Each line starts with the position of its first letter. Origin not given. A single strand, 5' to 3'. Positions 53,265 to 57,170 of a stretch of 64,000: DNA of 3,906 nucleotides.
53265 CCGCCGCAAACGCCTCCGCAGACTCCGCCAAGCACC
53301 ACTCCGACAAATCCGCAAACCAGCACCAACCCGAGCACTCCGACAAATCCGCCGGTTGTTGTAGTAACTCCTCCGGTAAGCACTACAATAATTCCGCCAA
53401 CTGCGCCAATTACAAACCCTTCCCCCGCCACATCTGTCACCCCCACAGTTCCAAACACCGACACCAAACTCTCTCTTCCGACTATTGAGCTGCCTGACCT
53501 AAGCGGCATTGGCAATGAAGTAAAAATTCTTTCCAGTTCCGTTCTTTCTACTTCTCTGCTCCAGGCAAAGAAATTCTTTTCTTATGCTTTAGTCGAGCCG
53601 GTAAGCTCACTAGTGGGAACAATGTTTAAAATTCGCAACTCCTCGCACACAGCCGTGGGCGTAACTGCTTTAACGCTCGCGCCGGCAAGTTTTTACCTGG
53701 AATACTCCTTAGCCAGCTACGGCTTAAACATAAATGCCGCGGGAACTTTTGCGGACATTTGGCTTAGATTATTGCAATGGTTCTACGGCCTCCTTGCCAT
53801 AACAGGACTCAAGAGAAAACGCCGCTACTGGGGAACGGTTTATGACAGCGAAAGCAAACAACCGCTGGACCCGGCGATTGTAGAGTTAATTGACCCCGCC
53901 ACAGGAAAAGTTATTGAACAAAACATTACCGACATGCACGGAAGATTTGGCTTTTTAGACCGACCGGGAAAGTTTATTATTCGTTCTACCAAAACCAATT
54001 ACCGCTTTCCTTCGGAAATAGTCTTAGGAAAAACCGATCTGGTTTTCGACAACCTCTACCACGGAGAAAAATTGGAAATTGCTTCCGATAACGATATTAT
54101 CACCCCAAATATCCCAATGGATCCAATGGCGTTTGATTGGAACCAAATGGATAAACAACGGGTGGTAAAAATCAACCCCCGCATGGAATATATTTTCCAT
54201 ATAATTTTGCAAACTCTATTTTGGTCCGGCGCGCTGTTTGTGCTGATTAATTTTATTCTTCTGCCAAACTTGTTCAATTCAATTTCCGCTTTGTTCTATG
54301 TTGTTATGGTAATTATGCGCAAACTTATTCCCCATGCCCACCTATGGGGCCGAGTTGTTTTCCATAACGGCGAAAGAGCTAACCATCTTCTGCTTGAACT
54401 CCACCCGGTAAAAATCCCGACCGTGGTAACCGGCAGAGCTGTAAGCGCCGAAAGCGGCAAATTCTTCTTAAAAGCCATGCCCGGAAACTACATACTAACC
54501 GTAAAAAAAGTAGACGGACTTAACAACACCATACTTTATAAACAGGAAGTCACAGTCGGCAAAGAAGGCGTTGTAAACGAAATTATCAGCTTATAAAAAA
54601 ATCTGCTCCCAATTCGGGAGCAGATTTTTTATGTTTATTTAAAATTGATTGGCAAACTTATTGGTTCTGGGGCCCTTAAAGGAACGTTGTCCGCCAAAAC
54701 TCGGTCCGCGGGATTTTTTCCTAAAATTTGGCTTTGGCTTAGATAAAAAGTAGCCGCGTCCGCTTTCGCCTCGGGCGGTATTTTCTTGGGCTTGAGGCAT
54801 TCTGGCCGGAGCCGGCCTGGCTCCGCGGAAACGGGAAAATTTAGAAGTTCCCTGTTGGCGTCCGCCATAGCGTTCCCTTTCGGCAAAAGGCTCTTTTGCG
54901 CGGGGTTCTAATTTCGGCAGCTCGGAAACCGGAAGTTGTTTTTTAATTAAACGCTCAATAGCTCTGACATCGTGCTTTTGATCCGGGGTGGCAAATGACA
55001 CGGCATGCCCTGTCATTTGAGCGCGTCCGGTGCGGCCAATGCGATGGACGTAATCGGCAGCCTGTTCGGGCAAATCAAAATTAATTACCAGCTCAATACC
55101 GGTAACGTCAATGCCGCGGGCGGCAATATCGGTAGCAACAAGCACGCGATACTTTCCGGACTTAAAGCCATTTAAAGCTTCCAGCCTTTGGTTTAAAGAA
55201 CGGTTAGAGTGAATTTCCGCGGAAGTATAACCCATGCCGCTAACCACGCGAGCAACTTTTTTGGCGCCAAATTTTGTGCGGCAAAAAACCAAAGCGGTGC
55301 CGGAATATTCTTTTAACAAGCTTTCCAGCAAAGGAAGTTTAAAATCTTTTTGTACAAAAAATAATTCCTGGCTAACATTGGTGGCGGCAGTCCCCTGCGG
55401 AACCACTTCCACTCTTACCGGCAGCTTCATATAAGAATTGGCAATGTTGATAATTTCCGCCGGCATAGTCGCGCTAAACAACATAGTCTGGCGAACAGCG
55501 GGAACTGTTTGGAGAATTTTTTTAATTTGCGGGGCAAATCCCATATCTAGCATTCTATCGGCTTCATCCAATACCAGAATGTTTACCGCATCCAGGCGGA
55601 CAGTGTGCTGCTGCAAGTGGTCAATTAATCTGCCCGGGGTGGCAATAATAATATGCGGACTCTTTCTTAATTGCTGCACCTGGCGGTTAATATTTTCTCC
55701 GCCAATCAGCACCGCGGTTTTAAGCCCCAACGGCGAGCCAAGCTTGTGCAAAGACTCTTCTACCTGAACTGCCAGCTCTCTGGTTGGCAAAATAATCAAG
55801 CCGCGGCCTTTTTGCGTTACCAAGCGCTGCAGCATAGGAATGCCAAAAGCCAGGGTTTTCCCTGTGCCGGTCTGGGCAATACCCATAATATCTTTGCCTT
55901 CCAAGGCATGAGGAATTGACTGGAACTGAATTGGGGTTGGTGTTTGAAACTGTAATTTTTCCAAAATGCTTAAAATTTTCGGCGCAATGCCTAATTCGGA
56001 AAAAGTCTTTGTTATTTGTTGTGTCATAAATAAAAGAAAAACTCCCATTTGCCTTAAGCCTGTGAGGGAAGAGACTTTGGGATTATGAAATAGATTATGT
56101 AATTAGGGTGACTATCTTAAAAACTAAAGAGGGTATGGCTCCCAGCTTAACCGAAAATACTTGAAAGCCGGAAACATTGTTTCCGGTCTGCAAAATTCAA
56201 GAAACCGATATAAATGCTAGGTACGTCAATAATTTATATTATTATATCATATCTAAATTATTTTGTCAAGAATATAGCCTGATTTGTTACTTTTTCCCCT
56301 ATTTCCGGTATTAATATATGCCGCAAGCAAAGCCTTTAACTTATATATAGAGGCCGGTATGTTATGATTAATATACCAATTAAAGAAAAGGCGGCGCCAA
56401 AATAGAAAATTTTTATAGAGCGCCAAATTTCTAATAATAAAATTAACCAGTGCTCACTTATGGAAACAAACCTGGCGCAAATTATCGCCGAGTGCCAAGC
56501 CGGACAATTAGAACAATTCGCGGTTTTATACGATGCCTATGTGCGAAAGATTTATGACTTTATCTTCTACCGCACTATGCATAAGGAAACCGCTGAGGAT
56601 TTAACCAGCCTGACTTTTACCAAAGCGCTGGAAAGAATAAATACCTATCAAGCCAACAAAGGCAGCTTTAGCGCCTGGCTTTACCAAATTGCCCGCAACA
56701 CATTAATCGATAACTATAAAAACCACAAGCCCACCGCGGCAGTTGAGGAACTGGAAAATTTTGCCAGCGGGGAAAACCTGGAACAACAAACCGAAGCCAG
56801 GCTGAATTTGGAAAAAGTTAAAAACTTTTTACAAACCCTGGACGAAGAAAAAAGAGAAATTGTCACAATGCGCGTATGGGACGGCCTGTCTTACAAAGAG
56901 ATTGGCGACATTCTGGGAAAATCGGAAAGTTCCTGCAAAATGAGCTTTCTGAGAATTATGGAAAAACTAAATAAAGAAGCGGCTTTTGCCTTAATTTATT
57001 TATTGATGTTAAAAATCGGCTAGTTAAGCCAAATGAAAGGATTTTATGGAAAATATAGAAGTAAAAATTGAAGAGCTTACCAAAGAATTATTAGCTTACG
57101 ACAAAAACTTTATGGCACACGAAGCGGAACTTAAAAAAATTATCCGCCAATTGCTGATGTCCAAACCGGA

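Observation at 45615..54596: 2993-aa surface giant combining discoidin, FN3, PA14, duplicated Gly-rich beta-helix blocks, poly-Gly tracts and a C-terminal membrane-embedded CarbopepD-reg pair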

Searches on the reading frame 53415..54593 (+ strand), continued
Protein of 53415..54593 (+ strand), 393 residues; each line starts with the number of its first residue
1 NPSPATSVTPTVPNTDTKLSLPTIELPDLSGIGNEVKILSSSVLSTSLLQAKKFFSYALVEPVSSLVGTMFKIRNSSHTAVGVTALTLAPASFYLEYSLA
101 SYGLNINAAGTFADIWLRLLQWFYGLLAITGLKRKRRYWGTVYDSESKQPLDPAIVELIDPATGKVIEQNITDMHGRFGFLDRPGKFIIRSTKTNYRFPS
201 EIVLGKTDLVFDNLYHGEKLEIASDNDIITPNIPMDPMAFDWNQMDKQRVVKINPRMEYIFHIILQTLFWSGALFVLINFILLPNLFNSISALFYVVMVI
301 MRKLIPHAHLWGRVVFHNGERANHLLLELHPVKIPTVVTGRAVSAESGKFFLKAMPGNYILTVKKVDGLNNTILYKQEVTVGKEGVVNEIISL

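Call 40: fold_search(model_id=the predicted structure, library=pdb)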
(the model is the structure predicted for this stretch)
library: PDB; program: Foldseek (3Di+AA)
matches with E <= 10: 991; with E <= 0.001: 10
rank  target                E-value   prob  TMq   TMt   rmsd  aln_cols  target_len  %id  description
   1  6fwv_B                1.5e-05  1.00  0.20  0.14  15.6       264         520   11  The Bacillus anthracis TIE protein (released 2018-08-08)
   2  6fwv_A                2.8e-05  1.00  0.20  0.14  15.7       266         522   11  The Bacillus anthracis TIE protein (released 2018-08-08)
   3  9c7u_B                5.3e-05  1.00  0.21  0.37  16.7       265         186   13  Structure of the human truncated BOS complex in GDN (released 2024-08-21)
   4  5hts_B                4.1e-04  0.96  0.18  0.23  15.6       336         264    7  Crystal structure of shaft pilin spaA from Lactobacillus rhamnosus GG - D295N mutant (released 2016-07-20)
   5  4oq1                  4.4e-04  1.00  0.20  0.21  13.2       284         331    7  Structure of the Streptococcal ancillary pilin (released 2014-04-23)
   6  8bdw_H                4.9e-04  1.00  0.21  0.69   5.0       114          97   22  Crystal structure of CnaB2 domain from Lactobacillus plantarum (released 2023-02-22)
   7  8bdw_A                6.2e-04  1.00  0.21  0.71   4.1       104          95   23  Crystal structure of CnaB2 domain from Lactobacillus plantarum (released 2023-02-22)
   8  5hdl_A                7.0e-04  0.94  0.19  0.24  15.5       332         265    8  Crystal structure of shaft pilin spaA from Lactobacillus rhamnosus GG - E269A mutant (released 2016-07-20)
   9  5j4m_A                8.3e-04  0.92  0.18  0.23  15.6       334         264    7  Crystal structure of shaft pilin SpaA from Lactobacillus rhamnosus GG - E269A/D295N double mutant (released 2016-07-20)
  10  5hts_A                9.4e-04  0.93  0.18  0.23  15.6       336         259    7  Crystal structure of shaft pilin spaA from Lactobacillus rhamnosus GG - D295N mutant (released 2016-07-20)
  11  5hts_D                1.1e-03  0.93  0.18  0.23  15.7       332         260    8  Crystal structure of shaft pilin spaA from Lactobacillus rhamnosus GG - D295N mutant (released 2016-07-20)
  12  5f44_A                1.3e-03  0.89  0.18  0.23  15.5       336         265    7  Crystal structure of shaft pilin spaA from Lactobacillus rhamnosus GG (released 2016-07-20)
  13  5z5m_A                2.1e-03  0.99  0.15  0.18  11.4       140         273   14  Crystal structure of (S)-allantoin synthase (released 2018-11-21)
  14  5z5m_C                2.1e-03  0.99  0.15  0.18  11.3       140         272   14  Crystal structure of (S)-allantoin synthase (released 2018-11-21)
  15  2nsm                  2.2e-03  0.99  0.18  0.16  13.4       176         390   14  Crystal structure of the human carboxypeptidase N (Kininase I) catalytic domain (released 2007-04-24)
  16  3mn8_D                2.5e-03  1.00  0.21  0.19   2.2       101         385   17  Structure of Drosophila melanogaster carboxypeptidase D isoform 1B short (released 2010-07-28)
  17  3mn8_B                2.5e-03  1.00  0.18  0.16   4.4        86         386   13  Structure of Drosophila melanogaster carboxypeptidase D isoform 1B short (released 2010-07-28)
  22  5aq0_B                3.6e-03  1.00  0.19  0.74   3.1       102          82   16  The structure of the Transthyretin-like domain of the first catalytic domain of the HUMAN Carboxypeptidase D (released 2016-09-28)
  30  3mn8_C                5.4e-03  1.00  0.21  0.19   2.1        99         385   17  Structure of Drosophila melanogaster carboxypeptidase D isoform 1B short (released 2010-07-28)
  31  3mn8_A                5.4e-03  1.00  0.20  0.18   2.6       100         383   15  Structure of Drosophila melanogaster carboxypeptidase D isoform 1B short (released 2010-07-28)
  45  5aq0_A                1.2e-02  1.00  0.19  0.75   3.1       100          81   15  The structure of the Transthyretin-like domain of the first catalytic domain of the HUMAN Carboxypeptidase D (released 2016-09-28)
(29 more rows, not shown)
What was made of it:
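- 53832..54125 (+): Transthyretin-like/CarboxypepD_reg beta-sandwich 1; the most conserved part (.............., ITD..GRFGF, NIPMDP). Foldseek match to the carboxypeptidase D TTL domain at rmsd 2.1-3.1 A (call 40).
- On CarboxypepD_reg / transthyretin-like sandwich (PF13620): Foldseek to carboxypeptidase D TTL domains 3mn8 and 5aq0 gives rmsd 2.1-3.1 A and target TM-score 0.74-0.75 (call 40).
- The sandwiches match the carboxypeptidase-D transthyretin-like domain, CnaB and NOMO (call 40). There is a weak Foldseek resemblance to the membrane-anchored S-layer stalk protein SlaB, 8qox_B, at E 3.6e-3 (call 40).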

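Call 61: search_protein_representatives(alignment_id=A1)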
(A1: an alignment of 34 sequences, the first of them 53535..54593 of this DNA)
Query: 34 sequences, 363 profile positions. Proteins with E-value up to 0.001 (for the whole library): 9119; up to 1e-10: 4399; up to 1e-30: 2513. The best 150 are listed.
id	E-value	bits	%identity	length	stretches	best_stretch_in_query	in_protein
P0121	1.7e-131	455.0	-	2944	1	30-362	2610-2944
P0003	1.7e-130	451.8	-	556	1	16-362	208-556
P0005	1.2e-129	448.9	-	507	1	15-362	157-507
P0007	2.2e-127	441.5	-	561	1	19-362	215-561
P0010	7.0e-127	439.9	-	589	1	12-362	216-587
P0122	1.1e-126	439.3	-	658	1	32-362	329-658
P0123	3.6e-126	437.5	-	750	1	36-362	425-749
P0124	4.4e-126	437.3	-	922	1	33-362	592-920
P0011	1.2e-125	435.8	-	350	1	26-362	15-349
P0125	4.0e-125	434.1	-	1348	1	34-362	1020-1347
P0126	8.0e-125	433.1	-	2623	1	29-362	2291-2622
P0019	3.9e-124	430.8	-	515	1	23-362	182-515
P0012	2.0e-123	428.5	-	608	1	24-362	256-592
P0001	7.7e-123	426.6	-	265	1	97-362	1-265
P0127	8.2e-121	419.9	-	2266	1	19-362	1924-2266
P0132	1.4e-118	412.6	-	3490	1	36-362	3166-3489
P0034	7.6e-91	321.3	-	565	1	25-362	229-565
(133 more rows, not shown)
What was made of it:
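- The same anchor is shared by hundreds of different ectodomains (call 61).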

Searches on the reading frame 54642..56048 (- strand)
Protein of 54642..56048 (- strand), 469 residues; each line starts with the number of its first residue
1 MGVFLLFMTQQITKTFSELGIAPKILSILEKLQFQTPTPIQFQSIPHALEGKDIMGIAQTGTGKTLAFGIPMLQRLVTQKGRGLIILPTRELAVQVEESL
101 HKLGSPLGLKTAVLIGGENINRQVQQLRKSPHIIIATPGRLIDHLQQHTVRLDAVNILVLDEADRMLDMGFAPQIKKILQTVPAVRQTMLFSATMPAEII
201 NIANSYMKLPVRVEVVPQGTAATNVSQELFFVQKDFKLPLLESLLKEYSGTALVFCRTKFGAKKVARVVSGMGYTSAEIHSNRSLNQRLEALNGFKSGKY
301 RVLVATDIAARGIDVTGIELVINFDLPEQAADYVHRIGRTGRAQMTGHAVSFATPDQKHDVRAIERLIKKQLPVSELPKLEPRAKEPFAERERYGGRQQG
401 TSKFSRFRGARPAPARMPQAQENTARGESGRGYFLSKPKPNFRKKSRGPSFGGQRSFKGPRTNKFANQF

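Call 9: search_protein_families(library=pfam, proteins=[window:54642-56048:-], max_evalue=0.001)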
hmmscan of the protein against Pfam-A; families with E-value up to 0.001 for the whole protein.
window:54642-56048:- (469 aa): 3 families
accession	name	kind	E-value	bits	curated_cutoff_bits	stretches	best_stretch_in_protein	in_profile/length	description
PF00270.35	DEAD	-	6.5e-53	179.3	26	1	38-199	1-164/167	DEAD/DEAH box helicase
PF00271.37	Helicase_C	-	3.6e-29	101.7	23.5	1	240-343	5-109/110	Helicase conserved C-terminal domain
PF04851.21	ResIII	-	9.5e-08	32.6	22.5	1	53-195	25-162/164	Type III restriction enzyme, res subunit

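Call 13: find_encoding_contigs(protein=window:54642-56048:-, flank=10000, max_places=4)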
Protein window:54642-56048:- (469 aa): 1 contig read that carries it; 1 place shown.
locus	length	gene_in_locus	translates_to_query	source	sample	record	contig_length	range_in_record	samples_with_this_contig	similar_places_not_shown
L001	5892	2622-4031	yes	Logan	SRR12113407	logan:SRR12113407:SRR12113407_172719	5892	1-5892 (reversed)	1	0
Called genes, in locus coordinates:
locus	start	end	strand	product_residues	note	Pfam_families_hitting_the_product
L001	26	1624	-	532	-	-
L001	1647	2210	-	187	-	PF07638:Sigma70_ECF (weak), PF04542:Sigma70_r2, PF08281:Sigma70_r4_2, PF04545:Sigma70_r4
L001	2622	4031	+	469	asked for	PF04851:ResIII, PF00270:DEAD, PF00271:Helicase_C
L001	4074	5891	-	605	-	?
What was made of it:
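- Tried and rejected: Only the neighbouring helicase located a 5.9-kb Logan contig (call 13).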

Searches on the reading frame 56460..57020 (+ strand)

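Call 9: search_protein_families(library=pfam, proteins=[window:56460-57020:+], max_evalue=0.001)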
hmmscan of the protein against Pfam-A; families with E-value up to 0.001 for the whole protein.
window:56460-57020:+ (187 aa): 4 families
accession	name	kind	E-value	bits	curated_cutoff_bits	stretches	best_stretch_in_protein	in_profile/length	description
PF04542.20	Sigma70_r2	-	8.7e-15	54.7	24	1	23-90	1-69/71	Sigma-70 region 2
PF08281.18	Sigma70_r4_2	-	3.9e-12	46.1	25.7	1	118-170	2-54/54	Sigma-70, region 4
PF04545.22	Sigma70_r4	-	1.2e-08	34.7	24.1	1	124-162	2-40/50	Sigma-70, region 4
PF07638.17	Sigma70_ECF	-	2.5e-07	31.2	21.1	1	3-173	2-182/185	ECF sigma factor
